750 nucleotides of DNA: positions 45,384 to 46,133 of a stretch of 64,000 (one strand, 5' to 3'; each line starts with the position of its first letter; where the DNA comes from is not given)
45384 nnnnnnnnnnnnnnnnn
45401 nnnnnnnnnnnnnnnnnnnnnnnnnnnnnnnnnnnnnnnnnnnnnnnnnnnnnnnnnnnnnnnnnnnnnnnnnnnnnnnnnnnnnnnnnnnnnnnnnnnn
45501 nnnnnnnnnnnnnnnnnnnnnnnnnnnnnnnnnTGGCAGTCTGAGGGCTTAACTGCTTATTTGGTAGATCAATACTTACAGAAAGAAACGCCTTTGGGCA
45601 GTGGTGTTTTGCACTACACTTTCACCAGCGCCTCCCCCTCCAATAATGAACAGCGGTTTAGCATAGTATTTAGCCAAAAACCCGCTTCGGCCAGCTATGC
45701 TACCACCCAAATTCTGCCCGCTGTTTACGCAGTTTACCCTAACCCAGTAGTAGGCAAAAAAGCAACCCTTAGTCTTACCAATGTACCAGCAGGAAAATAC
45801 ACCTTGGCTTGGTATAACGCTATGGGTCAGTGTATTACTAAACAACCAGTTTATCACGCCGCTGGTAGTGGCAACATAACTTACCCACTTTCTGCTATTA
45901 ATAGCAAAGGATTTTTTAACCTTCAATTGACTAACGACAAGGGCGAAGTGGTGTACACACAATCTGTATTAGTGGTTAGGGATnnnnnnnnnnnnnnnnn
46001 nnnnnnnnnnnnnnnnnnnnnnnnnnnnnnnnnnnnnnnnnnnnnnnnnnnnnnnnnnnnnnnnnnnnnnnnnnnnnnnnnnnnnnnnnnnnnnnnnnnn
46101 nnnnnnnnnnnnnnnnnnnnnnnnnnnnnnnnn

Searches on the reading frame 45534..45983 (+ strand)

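Call 60: search_protein_families(library=ncbifam, proteins=[window:45534-45983:+], max_evalue=0.01)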
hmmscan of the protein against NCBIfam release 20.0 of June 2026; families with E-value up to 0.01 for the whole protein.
window:45534-45983:+ (150 aa): 1 family
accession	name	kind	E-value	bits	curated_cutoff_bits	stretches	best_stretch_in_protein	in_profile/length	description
TIGR04183.1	Por_Secre_tail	domain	3.5e-05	23.7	23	1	67-140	1-66/72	T9SS type A sorting domain-containing protein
